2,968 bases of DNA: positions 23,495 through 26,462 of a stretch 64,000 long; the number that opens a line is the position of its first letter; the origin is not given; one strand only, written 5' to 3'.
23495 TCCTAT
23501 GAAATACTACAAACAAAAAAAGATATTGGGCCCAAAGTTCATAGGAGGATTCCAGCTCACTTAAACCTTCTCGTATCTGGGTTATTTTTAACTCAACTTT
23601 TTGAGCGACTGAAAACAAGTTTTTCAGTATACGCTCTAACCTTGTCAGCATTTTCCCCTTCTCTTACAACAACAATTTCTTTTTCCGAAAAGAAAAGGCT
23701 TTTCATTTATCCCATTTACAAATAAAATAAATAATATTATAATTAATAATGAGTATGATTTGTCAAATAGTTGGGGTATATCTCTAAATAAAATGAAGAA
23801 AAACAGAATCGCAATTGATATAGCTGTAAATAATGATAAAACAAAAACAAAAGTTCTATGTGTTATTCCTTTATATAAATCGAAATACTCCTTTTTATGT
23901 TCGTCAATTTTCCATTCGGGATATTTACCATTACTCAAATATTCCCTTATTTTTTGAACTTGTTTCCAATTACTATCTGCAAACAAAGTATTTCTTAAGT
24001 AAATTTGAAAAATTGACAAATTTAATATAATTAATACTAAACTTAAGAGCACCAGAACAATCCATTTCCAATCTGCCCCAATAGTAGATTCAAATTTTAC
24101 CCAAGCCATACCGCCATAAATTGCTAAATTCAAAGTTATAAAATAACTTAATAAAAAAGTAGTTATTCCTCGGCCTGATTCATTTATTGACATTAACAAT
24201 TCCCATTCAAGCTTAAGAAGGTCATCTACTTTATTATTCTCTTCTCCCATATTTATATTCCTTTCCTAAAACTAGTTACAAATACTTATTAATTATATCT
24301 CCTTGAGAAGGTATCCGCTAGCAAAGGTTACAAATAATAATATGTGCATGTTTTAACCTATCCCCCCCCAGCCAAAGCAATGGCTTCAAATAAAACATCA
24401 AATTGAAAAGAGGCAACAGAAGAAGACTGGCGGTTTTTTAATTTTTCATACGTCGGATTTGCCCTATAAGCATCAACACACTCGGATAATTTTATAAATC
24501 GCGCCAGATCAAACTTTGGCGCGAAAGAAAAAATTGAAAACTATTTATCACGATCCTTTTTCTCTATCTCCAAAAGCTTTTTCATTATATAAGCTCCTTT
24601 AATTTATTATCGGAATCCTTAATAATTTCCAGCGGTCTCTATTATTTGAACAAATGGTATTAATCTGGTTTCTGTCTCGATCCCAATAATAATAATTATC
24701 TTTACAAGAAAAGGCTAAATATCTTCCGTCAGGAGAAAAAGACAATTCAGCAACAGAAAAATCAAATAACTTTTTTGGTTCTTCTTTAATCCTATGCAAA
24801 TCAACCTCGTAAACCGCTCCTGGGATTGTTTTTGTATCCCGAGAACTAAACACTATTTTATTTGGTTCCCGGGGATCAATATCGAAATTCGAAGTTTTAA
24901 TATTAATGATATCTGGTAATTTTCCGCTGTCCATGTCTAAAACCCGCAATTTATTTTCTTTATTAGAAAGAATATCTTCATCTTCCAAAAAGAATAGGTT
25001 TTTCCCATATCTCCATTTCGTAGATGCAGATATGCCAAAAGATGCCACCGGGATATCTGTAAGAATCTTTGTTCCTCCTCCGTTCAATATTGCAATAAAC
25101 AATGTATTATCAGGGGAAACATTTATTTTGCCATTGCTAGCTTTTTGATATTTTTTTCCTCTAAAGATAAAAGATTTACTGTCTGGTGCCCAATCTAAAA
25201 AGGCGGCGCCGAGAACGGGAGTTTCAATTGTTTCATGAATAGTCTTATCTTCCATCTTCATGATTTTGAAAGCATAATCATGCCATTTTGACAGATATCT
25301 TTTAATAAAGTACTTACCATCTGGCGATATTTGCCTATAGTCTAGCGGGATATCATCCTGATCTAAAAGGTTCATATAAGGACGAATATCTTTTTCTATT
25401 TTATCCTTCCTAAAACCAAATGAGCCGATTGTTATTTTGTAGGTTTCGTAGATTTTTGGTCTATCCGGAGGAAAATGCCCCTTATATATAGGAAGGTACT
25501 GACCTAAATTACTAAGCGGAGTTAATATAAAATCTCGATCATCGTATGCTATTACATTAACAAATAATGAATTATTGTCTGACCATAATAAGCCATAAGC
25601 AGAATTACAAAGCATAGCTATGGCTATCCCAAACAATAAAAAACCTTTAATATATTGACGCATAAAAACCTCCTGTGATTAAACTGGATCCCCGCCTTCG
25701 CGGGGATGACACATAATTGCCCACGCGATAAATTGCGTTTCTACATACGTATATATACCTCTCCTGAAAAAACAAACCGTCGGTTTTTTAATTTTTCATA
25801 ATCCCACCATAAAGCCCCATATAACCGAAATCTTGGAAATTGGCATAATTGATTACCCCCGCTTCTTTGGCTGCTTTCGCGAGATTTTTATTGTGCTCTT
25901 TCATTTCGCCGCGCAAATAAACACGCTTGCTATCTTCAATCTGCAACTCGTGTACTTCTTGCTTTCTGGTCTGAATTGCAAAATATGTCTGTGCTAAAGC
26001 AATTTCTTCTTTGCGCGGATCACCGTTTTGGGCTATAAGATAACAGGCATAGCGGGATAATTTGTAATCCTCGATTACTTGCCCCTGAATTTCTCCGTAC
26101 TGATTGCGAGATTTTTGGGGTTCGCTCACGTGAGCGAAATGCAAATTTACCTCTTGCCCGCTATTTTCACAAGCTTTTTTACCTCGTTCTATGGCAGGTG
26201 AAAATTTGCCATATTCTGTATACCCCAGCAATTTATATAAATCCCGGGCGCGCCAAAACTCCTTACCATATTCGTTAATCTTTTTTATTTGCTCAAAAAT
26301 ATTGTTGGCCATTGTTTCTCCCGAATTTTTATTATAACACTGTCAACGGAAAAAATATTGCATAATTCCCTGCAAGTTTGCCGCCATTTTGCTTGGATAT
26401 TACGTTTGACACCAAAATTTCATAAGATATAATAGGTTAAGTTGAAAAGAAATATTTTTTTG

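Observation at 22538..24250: Uncharacterised three-gene operon (4-TM protein, Rx4H/HEPN-like protein, membrane-anchored protein) inside a defence-type island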

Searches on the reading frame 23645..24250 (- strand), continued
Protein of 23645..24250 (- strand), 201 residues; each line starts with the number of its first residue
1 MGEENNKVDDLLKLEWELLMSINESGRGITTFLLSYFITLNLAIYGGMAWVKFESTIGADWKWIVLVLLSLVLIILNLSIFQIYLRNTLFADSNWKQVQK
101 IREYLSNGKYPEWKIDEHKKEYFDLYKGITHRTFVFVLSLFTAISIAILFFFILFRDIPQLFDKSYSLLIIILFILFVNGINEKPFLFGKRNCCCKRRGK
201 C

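Call 95: find_encoding_contigs(protein=P0012, flank=6000, max_places=3)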
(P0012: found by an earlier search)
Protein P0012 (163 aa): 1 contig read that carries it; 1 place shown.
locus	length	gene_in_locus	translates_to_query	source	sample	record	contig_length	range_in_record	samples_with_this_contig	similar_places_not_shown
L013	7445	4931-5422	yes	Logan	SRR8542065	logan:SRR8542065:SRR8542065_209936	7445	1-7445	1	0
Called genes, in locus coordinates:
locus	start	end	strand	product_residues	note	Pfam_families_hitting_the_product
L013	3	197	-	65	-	?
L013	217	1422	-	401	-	PF07646:Kelch_2 (faint), PF13415:Beta-prop_FBX42, PF24981:Beta-prop_ATRN-LZTR1 (faint), PF25210:Kelch_FKB95 (faint), PF24681:Kelch_KLHDC2_KLHL20_DRC7, PF13415:Beta-prop_FBX42, PF01344:Kelch_1 (weak)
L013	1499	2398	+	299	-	PF06574:FAD_syn, PF01687:Flavokinase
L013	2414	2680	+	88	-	PF00312:Ribosomal_S15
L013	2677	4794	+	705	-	PF01138:RNase_PH, PF03725:RNase_PH_C, PF03726:PNPase, PF01138:RNase_PH, PF00013:KH_1, PF00575:S1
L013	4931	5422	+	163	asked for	-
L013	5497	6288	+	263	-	-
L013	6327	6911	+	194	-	PF18728:HEPN_AbiV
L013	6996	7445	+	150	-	?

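Call 96: find_encoding_contigs(protein=P0010, flank=6000, max_places=3)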
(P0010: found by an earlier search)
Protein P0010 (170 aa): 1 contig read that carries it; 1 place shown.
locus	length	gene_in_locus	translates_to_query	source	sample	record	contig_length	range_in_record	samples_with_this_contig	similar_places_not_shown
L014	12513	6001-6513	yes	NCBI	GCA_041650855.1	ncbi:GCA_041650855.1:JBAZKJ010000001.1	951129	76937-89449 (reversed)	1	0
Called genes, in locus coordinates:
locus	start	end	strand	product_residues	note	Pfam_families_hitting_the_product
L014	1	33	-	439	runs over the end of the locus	-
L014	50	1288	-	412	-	PF24681:Kelch_KLHDC2_KLHL20_DRC7 (weak), PF24981:Beta-prop_ATRN-LZTR1 (faint), PF25210:Kelch_FKB95 (faint), PF01344:Kelch_1 (faint), PF13415:Beta-prop_FBX42, PF24681:Kelch_KLHDC2_KLHL20_DRC7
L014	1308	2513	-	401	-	PF07646:Kelch_2 (faint), PF13415:Beta-prop_FBX42, PF24981:Beta-prop_ATRN-LZTR1 (faint), PF25210:Kelch_FKB95 (faint), PF24681:Kelch_KLHDC2_KLHL20_DRC7, PF13415:Beta-prop_FBX42, PF01344:Kelch_1 (weak)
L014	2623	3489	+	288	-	PF06574:FAD_syn, PF01687:Flavokinase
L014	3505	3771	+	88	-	PF00312:Ribosomal_S15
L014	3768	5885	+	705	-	PF01138:RNase_PH, PF03725:RNase_PH_C, PF03726:PNPase, PF01138:RNase_PH, PF00013:KH_1, PF00575:S1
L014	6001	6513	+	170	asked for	-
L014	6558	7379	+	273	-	-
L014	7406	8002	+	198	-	PF18728:HEPN_AbiV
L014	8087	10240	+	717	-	PF18072:FGAR-AT_linker, PF00586:AIRS, PF02769:AIRS_C, PF00586:AIRS, PF02769:AIRS_C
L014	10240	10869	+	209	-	PF01464:SLT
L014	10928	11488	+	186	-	PF10531:SLBB, PF12836:HHH_3, PF00633:HHH (faint)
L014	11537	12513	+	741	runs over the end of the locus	PF13567:DUF4131, PF03772:Competence, PF00753:Lactamase_B, PF12706:Lactamase_B_2 (faint)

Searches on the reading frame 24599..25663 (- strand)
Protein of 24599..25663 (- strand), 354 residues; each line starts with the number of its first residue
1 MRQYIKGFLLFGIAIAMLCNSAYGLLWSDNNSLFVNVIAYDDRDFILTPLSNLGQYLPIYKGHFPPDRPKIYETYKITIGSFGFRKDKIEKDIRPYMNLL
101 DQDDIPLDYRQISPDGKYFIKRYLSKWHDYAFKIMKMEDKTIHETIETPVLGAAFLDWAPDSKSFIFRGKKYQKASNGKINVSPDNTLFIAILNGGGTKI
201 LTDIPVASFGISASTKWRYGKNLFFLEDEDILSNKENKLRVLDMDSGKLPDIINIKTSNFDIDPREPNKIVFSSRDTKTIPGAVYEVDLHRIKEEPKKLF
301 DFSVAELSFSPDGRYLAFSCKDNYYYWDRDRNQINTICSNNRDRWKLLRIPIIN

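Call 3: search_protein_families(library=pfam, proteins=[window:24599-25663:-], max_evalue=1)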
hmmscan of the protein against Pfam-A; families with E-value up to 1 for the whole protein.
window:24599-25663:- (354 aa): 8 families
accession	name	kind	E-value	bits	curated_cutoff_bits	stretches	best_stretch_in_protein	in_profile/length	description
PF25174.1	Beta-prop_THOC3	-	0.00051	19.6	305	1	235-323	67-151/272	THOC3 beta-propeller domain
PF07676.18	PD40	-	0.01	16.2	20.9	1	308-319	15-26/38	WD40-like Beta Propeller Repeat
PF02897.21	Peptidase_S9_N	-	0.019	14.2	24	0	302-322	124-144/414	Prolyl oligopeptidase, N-terminal beta-propeller domain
PF12894.13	ANAPC4_WD40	-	0.032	14.9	22.9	1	292-324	29-61/91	Anaphase-promoting complex subunit 4 WD40 domain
PF00930.27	DPPIV_N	-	0.043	13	22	1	288-339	29-80/354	Dipeptidyl peptidase IV (DPP IV) N-terminal region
PF23414.1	Beta-prop_EML_2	-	0.056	13.2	90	1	303-326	83-106/266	Echinoderm microtubule-associated protein second beta-propeller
PF00400.38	WD40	-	0.074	14.1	27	0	304-323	14-33/39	WD domain, G-beta repeat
PF24807.1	WD40_CDC20-Fz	-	0.096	12.4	200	1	235-333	71-168/292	CDC20/Fizzy WD40 domain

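Call 4: search_protein_families(library=padloc, proteins=[window:24599-25663:-], max_evalue=1)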
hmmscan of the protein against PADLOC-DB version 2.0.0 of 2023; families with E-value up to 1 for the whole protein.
window:24599-25663:- (354 aa): 0 families

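Call 5: search_protein_families(library=ncbifam, proteins=[window:24599-25663:-], max_evalue=1)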
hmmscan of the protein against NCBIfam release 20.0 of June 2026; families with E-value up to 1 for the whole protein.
window:24599-25663:- (354 aa): 0 families

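Call 9: search_protein_families(library=phrogs, proteins=[window:24599-25663:-], max_evalue=1)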
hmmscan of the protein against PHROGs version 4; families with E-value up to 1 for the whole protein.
window:24599-25663:- (354 aa): 0 families

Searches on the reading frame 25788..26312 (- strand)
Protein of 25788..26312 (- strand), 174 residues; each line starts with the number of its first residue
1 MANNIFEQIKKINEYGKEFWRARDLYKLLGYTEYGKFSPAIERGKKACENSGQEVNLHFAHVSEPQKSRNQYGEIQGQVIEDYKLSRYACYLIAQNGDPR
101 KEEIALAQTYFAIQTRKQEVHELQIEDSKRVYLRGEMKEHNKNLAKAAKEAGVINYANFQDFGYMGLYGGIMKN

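Call 3: search_protein_families(library=pfam, proteins=[window:25788-26312:-], max_evalue=1)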
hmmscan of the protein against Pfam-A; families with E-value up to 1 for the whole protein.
window:25788-26312:- (174 aa): 2 families
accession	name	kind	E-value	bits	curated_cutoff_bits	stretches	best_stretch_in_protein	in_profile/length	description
PF02498.22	Bro-N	-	1.4e-08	35.6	25.6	1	9-110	2-94/96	BRO family, N-terminal domain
PF14584.11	DUF4446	-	0.26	11.7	27.4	1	113-163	47-94/150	Protein of unknown function (DUF4446)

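Call 4: search_protein_families(library=padloc, proteins=[window:25788-26312:-], max_evalue=1)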
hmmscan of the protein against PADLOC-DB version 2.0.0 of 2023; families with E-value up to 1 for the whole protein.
window:25788-26312:- (174 aa): 5 families
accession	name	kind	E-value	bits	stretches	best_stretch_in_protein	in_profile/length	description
PDLC04919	PDC-S13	-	1.6e-66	222.4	1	3-171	10-176/281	-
PDLC03083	Specificity_I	-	3.3e-46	155.7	1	1-171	1-175/717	Type I specificity subunit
PDLC04871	PDC-S05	-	5.4e-24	82.9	1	4-128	12-132/468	-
PDLC04918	PDC-S13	-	1.1e-15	56.3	2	3-65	9-72/214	-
PDLC05027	PDC-S48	-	0.022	11.8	1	105-154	312-361/411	-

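Call 5: search_protein_families(library=ncbifam, proteins=[window:25788-26312:-], max_evalue=1)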
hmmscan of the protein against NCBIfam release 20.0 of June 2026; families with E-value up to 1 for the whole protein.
window:25788-26312:- (174 aa): 1 family
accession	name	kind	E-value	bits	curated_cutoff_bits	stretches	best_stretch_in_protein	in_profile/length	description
NF008573.0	PRK11525.1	equivalog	1.1e-62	212.1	242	1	3-171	10-182/288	DNA damage-inducible protein D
